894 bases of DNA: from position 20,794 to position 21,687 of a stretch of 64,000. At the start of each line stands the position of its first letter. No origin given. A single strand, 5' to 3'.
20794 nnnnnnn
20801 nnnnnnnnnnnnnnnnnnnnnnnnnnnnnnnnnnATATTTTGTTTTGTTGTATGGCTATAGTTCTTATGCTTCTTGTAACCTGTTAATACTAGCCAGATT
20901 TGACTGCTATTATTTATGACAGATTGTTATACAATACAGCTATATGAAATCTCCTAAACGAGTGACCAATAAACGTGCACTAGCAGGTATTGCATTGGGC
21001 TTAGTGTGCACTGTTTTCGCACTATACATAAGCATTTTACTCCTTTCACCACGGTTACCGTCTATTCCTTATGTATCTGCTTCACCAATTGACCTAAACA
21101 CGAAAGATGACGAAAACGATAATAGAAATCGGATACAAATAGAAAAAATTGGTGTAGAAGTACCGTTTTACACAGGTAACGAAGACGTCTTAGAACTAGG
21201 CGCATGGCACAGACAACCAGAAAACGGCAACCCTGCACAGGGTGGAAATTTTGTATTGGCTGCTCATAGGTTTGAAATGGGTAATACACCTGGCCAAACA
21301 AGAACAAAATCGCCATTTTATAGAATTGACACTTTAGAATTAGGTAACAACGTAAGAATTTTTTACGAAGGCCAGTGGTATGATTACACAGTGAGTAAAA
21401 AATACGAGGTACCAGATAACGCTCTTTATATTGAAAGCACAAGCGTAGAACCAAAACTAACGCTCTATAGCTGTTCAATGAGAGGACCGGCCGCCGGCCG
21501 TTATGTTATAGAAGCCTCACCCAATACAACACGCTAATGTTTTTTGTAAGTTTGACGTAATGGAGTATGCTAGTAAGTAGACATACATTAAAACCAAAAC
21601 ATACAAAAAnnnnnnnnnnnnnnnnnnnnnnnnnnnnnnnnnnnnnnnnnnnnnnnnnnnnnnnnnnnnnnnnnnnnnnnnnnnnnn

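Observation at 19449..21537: Divergent sortase / LAYTG-anchored PD40 beta-propeller surface protein pair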

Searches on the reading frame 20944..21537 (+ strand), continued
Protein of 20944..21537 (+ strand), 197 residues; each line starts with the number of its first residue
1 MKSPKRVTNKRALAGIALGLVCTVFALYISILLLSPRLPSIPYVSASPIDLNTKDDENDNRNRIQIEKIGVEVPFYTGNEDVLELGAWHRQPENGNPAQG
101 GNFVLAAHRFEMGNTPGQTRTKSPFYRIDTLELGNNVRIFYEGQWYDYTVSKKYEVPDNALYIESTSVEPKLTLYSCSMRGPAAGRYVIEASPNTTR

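Call 59: search_protein_families(library=ncbifam, proteins=[L013:4115-4345:-, L013:6715-7227:+, L013:5749-5982:+], max_evalue=1)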
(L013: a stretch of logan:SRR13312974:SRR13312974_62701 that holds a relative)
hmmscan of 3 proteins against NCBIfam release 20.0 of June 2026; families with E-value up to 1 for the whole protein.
L013:4115-4345:- (76 aa): 3 families
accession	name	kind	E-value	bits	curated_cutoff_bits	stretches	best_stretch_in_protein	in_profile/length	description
NF058583.1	LAXTG_small_WW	exception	0.00012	21.6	65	1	36-74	14-52/54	LAXTG motif-containing small protein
NF033507.3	Loki-CTERM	subfamily_domain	0.1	12.9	19.9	1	44-71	3-26/27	Loki-CTERM sorting domain-containing protein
TIGR01167.1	LPXTG_anchor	domain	0.12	13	15.9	1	40-70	2-33/34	LPXTG cell wall anchor domain-containing protein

L013:6715-7227:+ (170 aa): 1 family
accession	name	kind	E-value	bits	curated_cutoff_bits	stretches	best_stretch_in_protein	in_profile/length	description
TIGR03313.1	Se_sel_red_Mo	hypoth_equivalog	0.097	10.3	1101.9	1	33-83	707-757/951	molybdopterin-dependent oxidoreductase Mo/Fe-S-binding subunit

L013:5749-5982:+ (77 aa): 3 families
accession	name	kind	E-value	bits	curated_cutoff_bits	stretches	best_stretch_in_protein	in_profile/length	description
NF038009.1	TatB_1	subfamily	2.8e-19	69.1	100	1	1-62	2-68/70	twin-arginine translocation system-associated protein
NF007382.0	PRK09898.1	equivalog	0.0021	17.6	213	1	1-52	1-49/208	ferredoxin-like protein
TIGR02811.1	formate_TAT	hypoth_equivalog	0.0027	18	48.45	1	10-37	6-32/66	formate dehydrogenase region TAT target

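Call 74: search_protein_families(library=ncbifam, proteins=[P0098, P0129, P0086, P0077, P0093, P0072, P0020, P0029], max_evalue=0.001)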
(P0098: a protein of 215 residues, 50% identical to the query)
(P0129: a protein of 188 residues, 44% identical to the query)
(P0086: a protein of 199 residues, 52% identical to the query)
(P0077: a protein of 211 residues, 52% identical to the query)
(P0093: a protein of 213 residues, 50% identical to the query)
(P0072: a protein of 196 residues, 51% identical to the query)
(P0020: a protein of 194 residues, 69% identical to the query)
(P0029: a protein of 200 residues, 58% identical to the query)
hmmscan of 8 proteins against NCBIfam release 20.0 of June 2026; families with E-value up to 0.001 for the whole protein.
P0098 (215 aa): 5 families
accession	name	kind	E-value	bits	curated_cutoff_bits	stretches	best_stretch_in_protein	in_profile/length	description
NF033747.1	class_E_sortase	subfamily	8.4e-12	45.4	160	1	60-168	65-166/211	class E sortase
NF058671.1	sortase_SrtD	exception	1.4e-10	41.2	140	1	67-183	65-168/187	class D sortase, LPxTATN-specific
NF033746.1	class_D_sortase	subfamily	4.3e-09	36.3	165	1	67-183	11-114/135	class D sortase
TIGR01076.1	sortase_fam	subfamily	5.5e-09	35.9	39.35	1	69-184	3-112/136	sortase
NF033745.1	class_C_sortase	subfamily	1.3e-08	34.9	160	1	66-168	93-188/220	class C sortase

P0129 (188 aa): 6 families
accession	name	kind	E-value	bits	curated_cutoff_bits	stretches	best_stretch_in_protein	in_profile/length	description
NF033747.1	class_E_sortase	subfamily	6.9e-13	48.9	160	1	47-170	64-189/211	class E sortase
NF033746.1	class_D_sortase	subfamily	1.1e-12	48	165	1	49-187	5-134/135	class D sortase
NF058671.1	sortase_SrtD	exception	4.5e-12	46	140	1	44-184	54-185/187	class D sortase, LPxTATN-specific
NF033745.1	class_C_sortase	subfamily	2.1e-11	44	160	1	54-177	93-211/220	class C sortase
TIGR01076.1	sortase_fam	subfamily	4.4e-11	42.7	39.35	1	56-171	2-112/136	sortase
NF045999.1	MAG1140_fam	equivalog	6.6e-05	23.1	35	0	118-170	54-106/126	MAG1140 family protein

P0086 (199 aa): 5 families
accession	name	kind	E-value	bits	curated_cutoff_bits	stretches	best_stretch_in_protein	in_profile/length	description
NF058671.1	sortase_SrtD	exception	3.5e-14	52.9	140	1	66-196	66-186/187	class D sortase, LPxTATN-specific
NF033746.1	class_D_sortase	subfamily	2.6e-13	50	165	1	66-198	12-134/135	class D sortase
NF033747.1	class_E_sortase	subfamily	1.4e-11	44.6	160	1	65-196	72-204/211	class E sortase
TIGR01076.1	sortase_fam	subfamily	1.5e-10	41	39.35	1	67-183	3-113/136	sortase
NF033745.1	class_C_sortase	subfamily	3.2e-09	36.9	160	1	66-193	95-216/220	class C sortase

P0077 (211 aa): 5 families
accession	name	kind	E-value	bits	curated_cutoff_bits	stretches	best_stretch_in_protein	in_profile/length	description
TIGR01076.1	sortase_fam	subfamily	6.6e-13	48.6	39.35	1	70-199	2-125/136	sortase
NF058671.1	sortase_SrtD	exception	7.6e-13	48.5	140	1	61-185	57-168/187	class D sortase, LPxTATN-specific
NF033745.1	class_C_sortase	subfamily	1.1e-12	48.1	160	1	69-199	94-218/220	class C sortase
NF033746.1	class_D_sortase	subfamily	1.8e-12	47.3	165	1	62-202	4-134/135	class D sortase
NF033747.1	class_E_sortase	subfamily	3.7e-12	46.5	160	1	60-196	63-200/211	class E sortase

P0093 (213 aa): 5 families
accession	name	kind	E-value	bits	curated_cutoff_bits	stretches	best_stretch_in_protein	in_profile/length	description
NF033745.1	class_C_sortase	subfamily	1.4e-10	41.3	160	1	56-186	81-205/220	class C sortase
TIGR01076.1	sortase_fam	subfamily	1.8e-10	40.7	39.35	1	72-186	3-112/136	sortase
NF058671.1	sortase_SrtD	exception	2.9e-10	40.1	140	1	53-194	48-180/187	class D sortase, LPxTATN-specific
NF033747.1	class_E_sortase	subfamily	6.6e-10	39.2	160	1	55-176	57-172/211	class E sortase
NF033746.1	class_D_sortase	subfamily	1.6e-09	37.7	165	1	66-201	7-133/135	class D sortase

P0072 (196 aa): 5 families
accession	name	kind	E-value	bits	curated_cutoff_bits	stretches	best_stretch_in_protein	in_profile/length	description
NF058671.1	sortase_SrtD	exception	1.3e-13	51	140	1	54-189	61-186/187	class D sortase, LPxTATN-specific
NF033746.1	class_D_sortase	subfamily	1.2e-12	47.8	165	1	57-190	10-133/135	class D sortase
NF033747.1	class_E_sortase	subfamily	3.1e-11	43.5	160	1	48-186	62-201/211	class E sortase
TIGR01076.1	sortase_fam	subfamily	9.1e-11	41.7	39.35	1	60-189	3-126/136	sortase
NF033745.1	class_C_sortase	subfamily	1.2e-10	41.5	160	1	59-189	95-219/220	class C sortase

P0020 (194 aa): 5 families
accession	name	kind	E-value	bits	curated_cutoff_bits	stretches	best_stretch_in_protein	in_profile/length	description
NF033747.1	class_E_sortase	subfamily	2.1e-09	37.5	160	1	63-161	73-165/211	class E sortase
NF033746.1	class_D_sortase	subfamily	1.6e-08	34.4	165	1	56-192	5-132/135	class D sortase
NF058671.1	sortase_SrtD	exception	1.7e-08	34.4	140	1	54-191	57-185/187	class D sortase, LPxTATN-specific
TIGR01076.1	sortase_fam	subfamily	1.1e-06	28.5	39.35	1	63-187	2-121/136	sortase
NF033745.1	class_C_sortase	subfamily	9.9e-06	25.4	160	1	61-191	93-218/220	class C sortase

P0029 (200 aa): 5 families
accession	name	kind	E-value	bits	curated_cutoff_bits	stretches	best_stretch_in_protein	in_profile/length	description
NF033746.1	class_D_sortase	subfamily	1.5e-10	41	165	1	60-197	5-133/135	class D sortase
NF058671.1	sortase_SrtD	exception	2.1e-10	40.6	140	1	59-196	58-186/187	class D sortase, LPxTATN-specific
NF033747.1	class_E_sortase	subfamily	3.1e-09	37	160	1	64-167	70-167/211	class E sortase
TIGR01076.1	sortase_fam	subfamily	1.4e-08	34.6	39.35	1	67-190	2-120/136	sortase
NF033745.1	class_C_sortase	subfamily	4.9e-08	33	160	1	65-193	93-216/220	class C sortase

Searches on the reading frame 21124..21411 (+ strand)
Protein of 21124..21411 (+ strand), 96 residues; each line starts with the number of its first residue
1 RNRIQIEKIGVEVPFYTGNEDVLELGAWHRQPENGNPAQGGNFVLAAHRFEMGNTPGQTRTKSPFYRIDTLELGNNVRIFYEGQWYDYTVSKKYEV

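Call 71: search_solved_structures(query=window:21124-21411:+, max_evalue=10, show_alignments=5)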
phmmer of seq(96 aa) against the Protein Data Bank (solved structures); distinct sequences matched with E-value up to 10: 5.
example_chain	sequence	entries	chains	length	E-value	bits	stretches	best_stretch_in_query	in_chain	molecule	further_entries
4d70_A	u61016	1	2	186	0.0017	21.9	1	4-90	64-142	SORTASE FAMILY PROTEIN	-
5utt_A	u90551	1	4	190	0.28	14.8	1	20-91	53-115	Sortase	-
4g1h_A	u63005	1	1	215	0.49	14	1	4-49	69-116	Sortase family protein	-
8guu_A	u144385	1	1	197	0.73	13.4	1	4-89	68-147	Sortase-like protein, putative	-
8gr6_A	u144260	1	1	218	0.89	13.1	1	4-88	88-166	Sortase-like protein, putative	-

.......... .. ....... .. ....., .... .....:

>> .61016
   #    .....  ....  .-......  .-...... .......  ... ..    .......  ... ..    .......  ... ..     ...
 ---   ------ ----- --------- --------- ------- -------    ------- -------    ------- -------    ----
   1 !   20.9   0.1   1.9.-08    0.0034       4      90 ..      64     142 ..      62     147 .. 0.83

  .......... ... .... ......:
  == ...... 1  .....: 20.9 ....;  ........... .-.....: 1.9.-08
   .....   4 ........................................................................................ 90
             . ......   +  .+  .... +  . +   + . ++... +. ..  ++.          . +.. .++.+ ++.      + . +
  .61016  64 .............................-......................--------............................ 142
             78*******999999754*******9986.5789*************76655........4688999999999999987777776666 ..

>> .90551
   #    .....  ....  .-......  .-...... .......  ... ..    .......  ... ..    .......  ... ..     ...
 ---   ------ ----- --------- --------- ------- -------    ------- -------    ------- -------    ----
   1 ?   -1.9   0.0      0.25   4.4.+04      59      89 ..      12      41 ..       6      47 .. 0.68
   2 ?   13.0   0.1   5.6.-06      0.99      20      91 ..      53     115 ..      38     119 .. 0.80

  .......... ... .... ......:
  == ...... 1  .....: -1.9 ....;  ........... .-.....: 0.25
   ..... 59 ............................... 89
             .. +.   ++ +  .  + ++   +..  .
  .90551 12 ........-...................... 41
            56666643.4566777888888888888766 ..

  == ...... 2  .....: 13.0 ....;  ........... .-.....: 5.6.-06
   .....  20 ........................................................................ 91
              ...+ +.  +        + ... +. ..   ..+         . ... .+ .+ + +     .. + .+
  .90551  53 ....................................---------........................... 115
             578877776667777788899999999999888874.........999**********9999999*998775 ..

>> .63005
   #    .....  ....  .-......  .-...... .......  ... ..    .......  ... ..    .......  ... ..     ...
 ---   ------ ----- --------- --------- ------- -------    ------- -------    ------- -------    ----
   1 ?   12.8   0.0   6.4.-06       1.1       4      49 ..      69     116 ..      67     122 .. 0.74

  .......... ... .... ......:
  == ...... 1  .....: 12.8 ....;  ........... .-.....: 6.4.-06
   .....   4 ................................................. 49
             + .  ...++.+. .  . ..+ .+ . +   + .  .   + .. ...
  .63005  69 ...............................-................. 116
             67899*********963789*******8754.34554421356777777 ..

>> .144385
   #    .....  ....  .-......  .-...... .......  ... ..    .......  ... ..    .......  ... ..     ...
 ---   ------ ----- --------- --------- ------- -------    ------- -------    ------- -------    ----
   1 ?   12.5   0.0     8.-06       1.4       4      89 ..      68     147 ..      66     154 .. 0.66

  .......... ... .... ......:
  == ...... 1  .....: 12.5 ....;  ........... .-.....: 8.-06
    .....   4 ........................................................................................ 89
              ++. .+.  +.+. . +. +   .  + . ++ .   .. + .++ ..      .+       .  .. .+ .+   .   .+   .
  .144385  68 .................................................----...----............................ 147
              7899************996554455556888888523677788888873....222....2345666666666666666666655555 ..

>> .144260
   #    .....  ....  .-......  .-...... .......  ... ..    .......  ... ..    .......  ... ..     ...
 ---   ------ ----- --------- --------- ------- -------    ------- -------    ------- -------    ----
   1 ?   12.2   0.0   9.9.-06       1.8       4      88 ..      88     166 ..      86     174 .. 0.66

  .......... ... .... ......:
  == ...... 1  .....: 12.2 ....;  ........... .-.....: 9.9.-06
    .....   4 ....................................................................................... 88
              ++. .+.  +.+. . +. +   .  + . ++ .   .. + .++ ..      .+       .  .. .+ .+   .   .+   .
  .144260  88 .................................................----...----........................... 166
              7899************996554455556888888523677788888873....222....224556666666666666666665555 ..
